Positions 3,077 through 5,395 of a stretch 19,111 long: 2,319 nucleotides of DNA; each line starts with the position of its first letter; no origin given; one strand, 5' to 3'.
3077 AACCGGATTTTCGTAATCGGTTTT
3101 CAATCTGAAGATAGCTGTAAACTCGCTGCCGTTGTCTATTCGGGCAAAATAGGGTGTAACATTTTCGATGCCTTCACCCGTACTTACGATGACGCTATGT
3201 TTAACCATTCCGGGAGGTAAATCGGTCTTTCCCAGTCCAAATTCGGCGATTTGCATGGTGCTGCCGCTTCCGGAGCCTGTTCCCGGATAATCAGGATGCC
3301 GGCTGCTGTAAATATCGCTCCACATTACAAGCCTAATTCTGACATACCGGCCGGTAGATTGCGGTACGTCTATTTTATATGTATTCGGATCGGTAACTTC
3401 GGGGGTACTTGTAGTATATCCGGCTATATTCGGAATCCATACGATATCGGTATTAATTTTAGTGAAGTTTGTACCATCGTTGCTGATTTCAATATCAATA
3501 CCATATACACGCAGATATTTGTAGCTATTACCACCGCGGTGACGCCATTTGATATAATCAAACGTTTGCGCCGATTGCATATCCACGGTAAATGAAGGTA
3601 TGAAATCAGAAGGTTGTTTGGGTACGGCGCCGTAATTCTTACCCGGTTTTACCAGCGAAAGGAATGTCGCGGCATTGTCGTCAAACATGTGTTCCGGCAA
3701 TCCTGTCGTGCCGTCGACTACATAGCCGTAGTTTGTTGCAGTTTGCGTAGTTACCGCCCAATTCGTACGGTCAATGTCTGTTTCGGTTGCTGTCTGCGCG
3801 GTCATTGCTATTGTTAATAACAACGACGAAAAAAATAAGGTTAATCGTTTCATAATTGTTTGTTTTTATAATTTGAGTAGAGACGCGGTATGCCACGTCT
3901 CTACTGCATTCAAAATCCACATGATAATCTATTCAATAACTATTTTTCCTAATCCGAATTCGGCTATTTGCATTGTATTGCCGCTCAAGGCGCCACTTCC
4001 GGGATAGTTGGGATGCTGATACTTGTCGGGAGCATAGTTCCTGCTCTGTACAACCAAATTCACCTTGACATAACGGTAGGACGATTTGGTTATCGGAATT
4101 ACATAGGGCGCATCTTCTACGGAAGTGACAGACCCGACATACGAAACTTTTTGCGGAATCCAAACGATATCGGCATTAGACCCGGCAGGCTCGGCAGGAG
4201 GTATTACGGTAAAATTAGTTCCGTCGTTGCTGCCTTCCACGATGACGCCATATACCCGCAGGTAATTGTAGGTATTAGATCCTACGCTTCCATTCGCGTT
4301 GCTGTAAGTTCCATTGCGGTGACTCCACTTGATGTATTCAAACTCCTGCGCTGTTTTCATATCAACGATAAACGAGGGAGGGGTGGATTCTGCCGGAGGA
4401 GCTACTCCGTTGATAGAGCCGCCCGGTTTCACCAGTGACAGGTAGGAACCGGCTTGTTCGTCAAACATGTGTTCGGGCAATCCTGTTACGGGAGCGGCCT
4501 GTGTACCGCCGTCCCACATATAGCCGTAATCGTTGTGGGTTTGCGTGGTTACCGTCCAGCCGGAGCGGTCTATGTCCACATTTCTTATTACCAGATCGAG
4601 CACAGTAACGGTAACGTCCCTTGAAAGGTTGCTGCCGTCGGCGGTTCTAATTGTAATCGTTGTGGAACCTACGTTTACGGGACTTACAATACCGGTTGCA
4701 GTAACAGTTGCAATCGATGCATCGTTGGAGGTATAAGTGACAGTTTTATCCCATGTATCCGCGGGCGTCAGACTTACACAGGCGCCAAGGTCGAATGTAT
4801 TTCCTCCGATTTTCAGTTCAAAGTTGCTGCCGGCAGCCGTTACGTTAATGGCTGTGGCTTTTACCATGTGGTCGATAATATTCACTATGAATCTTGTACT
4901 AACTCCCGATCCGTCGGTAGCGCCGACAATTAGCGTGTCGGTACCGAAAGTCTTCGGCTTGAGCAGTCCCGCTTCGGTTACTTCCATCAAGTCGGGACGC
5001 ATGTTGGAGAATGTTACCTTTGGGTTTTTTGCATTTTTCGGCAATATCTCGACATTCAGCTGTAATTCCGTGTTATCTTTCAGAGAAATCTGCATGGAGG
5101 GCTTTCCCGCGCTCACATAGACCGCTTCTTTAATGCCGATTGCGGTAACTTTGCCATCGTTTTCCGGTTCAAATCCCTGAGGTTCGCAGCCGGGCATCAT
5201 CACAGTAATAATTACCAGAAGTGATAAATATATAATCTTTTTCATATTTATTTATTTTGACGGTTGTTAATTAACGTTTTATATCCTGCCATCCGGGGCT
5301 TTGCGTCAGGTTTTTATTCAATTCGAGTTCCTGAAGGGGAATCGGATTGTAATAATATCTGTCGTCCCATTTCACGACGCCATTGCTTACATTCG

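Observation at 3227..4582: One discoidin-like binding module present three times across two adjacent genes, with residual nucleotide-level identity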

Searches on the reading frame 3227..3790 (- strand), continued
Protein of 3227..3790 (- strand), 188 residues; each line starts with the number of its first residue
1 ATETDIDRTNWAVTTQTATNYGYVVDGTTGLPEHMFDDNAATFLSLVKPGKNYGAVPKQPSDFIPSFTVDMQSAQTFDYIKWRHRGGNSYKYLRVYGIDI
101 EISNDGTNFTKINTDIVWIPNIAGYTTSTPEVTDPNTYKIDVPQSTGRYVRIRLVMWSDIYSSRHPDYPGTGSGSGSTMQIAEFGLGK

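Call 68: search_protein_families(library=pfam, proteins=[L010:10730-12400:+, L013:8263-9987:+], max_evalue=5)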
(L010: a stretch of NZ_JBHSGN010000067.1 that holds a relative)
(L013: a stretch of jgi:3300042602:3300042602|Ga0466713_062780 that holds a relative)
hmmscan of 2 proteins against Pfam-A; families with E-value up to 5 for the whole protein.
L010:10730-12400:+ (557 aa): 3 families
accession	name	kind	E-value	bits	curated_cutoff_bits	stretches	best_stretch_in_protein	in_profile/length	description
PF12044.14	Metallopep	-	0.056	12.5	27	1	359-382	309-332/427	Putative peptidase family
PF04530.17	Viral_Beta_CD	-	0.088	13.6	23.4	1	8-49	59-100/123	Viral Beta C/D like family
PF16883.10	DUF5080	-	0.097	13.2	27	1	99-156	93-151/204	Domain of unknown function (DUF5080)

L013:8263-9987:+ (574 aa): 2 families
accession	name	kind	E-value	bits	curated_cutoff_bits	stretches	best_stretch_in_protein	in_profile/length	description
PF12044.14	Metallopep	-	0.00033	19.8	27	1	368-449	309-388/427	Putative peptidase family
PF13620.12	CarboxypepD_reg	-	0.0048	17.7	32.3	1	104-153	5-55/82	Carboxypeptidase regulatory-like domain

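Call 69: search_solved_structures(query=L010:10730-12400:+, max_evalue=1)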
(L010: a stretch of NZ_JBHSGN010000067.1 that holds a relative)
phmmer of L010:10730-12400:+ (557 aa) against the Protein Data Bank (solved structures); distinct sequences matched with E-value up to 1: 13.
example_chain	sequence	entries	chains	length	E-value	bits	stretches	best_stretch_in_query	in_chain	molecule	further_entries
6z2o_A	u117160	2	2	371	2.9e-42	148.3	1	210-529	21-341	O-glycan protease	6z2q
6z2d_A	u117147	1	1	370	2.9e-42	148.3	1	210-529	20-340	O-glycan protease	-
6z2p_A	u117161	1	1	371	4.6e-40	141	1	210-529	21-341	O-glycan protease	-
8dek_B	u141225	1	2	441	4.8e-11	45.3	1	209-413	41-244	NPCBM/NEW2 domain-containing protein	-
8df2_A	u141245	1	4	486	6.1e-11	44.9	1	209-413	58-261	NPCBM/NEW2 domain-containing protein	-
7bk6_AAA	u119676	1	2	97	0.44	12.4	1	46-133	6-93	Putative copper resistance protein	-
7bk5_AAA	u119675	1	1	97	0.44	12.4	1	46-133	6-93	Putative copper resistance protein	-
7bk7_AAA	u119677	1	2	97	0.45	12.4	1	46-133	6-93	Putative copper resistance protein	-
6tpb_A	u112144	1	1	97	0.61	11.9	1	46-133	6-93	Putative copper resistance protein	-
6nfr_A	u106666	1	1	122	0.81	11.5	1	43-133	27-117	CopC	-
6nfq_A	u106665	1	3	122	0.82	11.5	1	43-133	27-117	CopC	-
5txc_A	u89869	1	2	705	0.92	11.3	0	410-496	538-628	AtxE2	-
5txe_A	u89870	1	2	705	0.92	11.3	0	410-496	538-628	AtxE2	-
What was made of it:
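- Closest known: OgpA O-glycan protease of Akkermansia muciniphila. Same: A relative with a C-terminal F5/8 module occupies the peptidase slot of the syntenic Dysgonomonas termitidis locus (E 2.9e-42, call 69).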

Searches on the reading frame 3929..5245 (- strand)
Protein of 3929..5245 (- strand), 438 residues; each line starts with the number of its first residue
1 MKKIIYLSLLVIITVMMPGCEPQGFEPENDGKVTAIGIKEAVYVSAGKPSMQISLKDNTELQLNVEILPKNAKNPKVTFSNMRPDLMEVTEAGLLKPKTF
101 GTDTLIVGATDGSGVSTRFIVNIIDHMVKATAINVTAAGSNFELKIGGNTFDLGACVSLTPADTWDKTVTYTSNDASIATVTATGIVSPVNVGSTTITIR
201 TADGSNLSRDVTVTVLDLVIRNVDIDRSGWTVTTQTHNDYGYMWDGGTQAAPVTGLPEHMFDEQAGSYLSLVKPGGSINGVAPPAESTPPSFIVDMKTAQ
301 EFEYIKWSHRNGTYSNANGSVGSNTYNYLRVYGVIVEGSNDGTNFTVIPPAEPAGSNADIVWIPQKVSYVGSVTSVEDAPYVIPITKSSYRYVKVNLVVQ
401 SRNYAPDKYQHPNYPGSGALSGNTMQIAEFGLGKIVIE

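Call 7: search_protein_families(library=pfam, proteins=[window:3929-5245:-], max_evalue=0.01)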
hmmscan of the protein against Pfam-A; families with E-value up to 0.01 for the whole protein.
window:3929-5245:- (438 aa): 3 families
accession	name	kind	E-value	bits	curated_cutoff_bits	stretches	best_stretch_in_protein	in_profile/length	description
PF02368.24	Big_2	-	4.3e-11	43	22.8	1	157-203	24-70/79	Bacterial Ig-like domain (group 2)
PF22359.2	Big-like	-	5.4e-05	23.8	27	0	168-215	2-46/48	Bacterial Ig-like domain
PF21461.3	HL_N-beta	-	0.00057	20.1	27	1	169-207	14-50/57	Hyaluronate lyase, N-terminal beta-sheet domain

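Call 8: search_protein_families(library=ncbifam, proteins=[window:3929-5245:-], max_evalue=0.01)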
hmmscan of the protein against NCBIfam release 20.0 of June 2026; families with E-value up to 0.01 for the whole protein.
window:3929-5245:- (438 aa): 0 families

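Call 85: predict_structure(alignment_id=A3)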
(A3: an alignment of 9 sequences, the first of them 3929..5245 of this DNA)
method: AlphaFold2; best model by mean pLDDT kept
length: 438 residues; sequences in the alignment: 9
mean_pLDDT: 73.9   pTM: 0.51
mean pLDDT of the five models: 73.9, 70.1, 69.2, 67.5, 64.4
residues with pLDDT >= 90: 116; 70-90: 165; 50-70: 82; < 50: 75
segments of 3 or more residues with pLDDT < 50: 1-28, 237-241, 243-259, 315-327, 368-375
pLDDT, mean of each block of 10 residues (from residue 1): 32 33 43 81 61 73 85 81 87 84 88 84 75 93 88 95 85 97 96 96 88 88 82 59 44 44 60 63 62 89 88 47 50 91 93 83 64 54 94 85 59 57 71 83
secondary structure, 60 per line:
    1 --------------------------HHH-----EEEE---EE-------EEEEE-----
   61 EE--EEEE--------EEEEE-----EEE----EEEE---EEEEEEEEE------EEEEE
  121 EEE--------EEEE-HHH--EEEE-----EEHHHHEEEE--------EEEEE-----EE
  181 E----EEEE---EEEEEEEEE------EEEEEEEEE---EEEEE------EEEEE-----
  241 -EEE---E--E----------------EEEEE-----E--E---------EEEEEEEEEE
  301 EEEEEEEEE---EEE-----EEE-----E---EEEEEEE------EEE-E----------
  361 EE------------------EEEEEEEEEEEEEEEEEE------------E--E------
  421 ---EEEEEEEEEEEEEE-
elements in order: E35-38 E51-55 E65-68 E77-81 E87-89 E94-97 E101-109 E116-123 E132-135 E142-145 H153-156 E157-160 E169-173 E179-181 E186-189 E193-201 E208-216 E220-224 E231-235 E242-244 E268-272 E291-309 E313-315 E321-323 E333-339 E346-348 E381-398 E424-437
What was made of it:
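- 3929..5245 (-): Lipoprotein of 438 aa, encoded directly after susD. It occupies the position of a surface glycan-binding protein: lipobox Cys20, two Ig-like domains, then M2. The AlphaFold model shows two Ig-like domains followed by a beta-sandwich (call 85).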

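Call 87: fold_search(model_id=the predicted structure, library=pdb)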
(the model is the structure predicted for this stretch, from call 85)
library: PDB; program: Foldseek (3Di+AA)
matches with E <= 10: 1416; with E <= 0.001: 372
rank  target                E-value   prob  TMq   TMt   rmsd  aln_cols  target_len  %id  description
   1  7nit_F                9.8e-09  1.00  0.34  0.15  15.3       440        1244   12  X-ray structure of a multidomain BbgIII from Bifidobacterium bifidum (released 2021-12-22)
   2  1wcq_A                1.6e-08  1.00  0.24  0.18  29.8       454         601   12  Mutagenesis of the Nucleophilic Tyrosine in a Bacterial Sialidase to Phenylalanine. (released 2005-10-12)
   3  1wcq_C                5.1e-08  1.00  0.24  0.18  29.4       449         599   13  Mutagenesis of the Nucleophilic Tyrosine in a Bacterial Sialidase to Phenylalanine. (released 2005-10-12)
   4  1w8o_A                7.0e-08  1.00  0.24  0.18  29.1       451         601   12  Contribution of the Active Site Aspartic Acid to Catalysis in the Bacterial Neuraminidase from Micromonospora viridifa (released 2004-09-29)
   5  2bzd_A                1.2e-07  1.00  0.24  0.18  29.6       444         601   12  Galactose recognition by the carbohydrate-binding module of a bacterial sialidase. (released 2005-08-19)
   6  4bxs_V                1.4e-07  1.00  0.25  0.10  26.4       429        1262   10  Crystal Structure of the Prothrombinase Complex from the Venom of Pseudonaja Textilis (released 2013-07-31)
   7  5ftx                  1.4e-07  1.00  0.20  0.15  39.0       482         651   15  Structure of surface layer protein SbsC, domains 4-9 (released 2017-02-22)
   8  1eut                  2.3e-07  1.00  0.27  0.20  29.3       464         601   12  SIALIDASE, LARGE 68KD FORM, COMPLEXED WITH GALACTOSE (released 1997-01-11)
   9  7r5k_10               2.7e-07  1.00  0.18  0.05  31.8       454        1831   10  Human nuclear pore complex (constricted) (released 2022-06-22)
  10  6q63_A                5.0e-07  1.00  0.23  0.15  18.7       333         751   14  BT0459 (released 2019-05-08)
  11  4uid_A                5.3e-07  1.00  0.20  0.39  10.0       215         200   22  Crystal structure of the S-layer protein SbsC domains 4 and 5 (released 2016-04-13)
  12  8gyr_B                6.1e-07  1.00  0.24  0.44   7.0       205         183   15  Crystal structure of a variable region segment of Leptospira host-interacting outer surface protein, LigA (released 2023-06-28)
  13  9e99_J                7.2e-07  1.00  0.16  0.24  13.9       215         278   17  Cryo-EM reconstruction of Escherichia phage N4 capsid (released 2025-02-19)
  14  8gyr_A                8.4e-07  1.00  0.25  0.48   6.4       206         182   14  Crystal structure of a variable region segment of Leptospira host-interacting outer surface protein, LigA (released 2023-06-28)
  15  7z4b_DW               8.8e-07  1.00  0.15  0.08  44.3       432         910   12  Bacteriophage SU10 virion (C1) (released 2022-12-28)
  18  3f2z                  1.0e-06  1.00  0.26  0.68   5.8       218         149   16  Crystal structure of the C-terminal domain of a chitobiase (BF3579) from Bacteroides fragilis, Northeast Structural Geno (released 2008-11-18)
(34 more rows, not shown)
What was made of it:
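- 3929..5245 (-): Foldseek hits to LigA Big_2 and to F5/8/CBM32 structures (3f2z, target TM-score 0.68) (call 87).
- On F5/8 type C domain (Pfam PF00754; the fold of CAZy family CBM32): The lipoprotein model matches 3f2z with target TM-score 0.68 (call 87).
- The lipoprotein model matches F5/8 domains (call 87).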
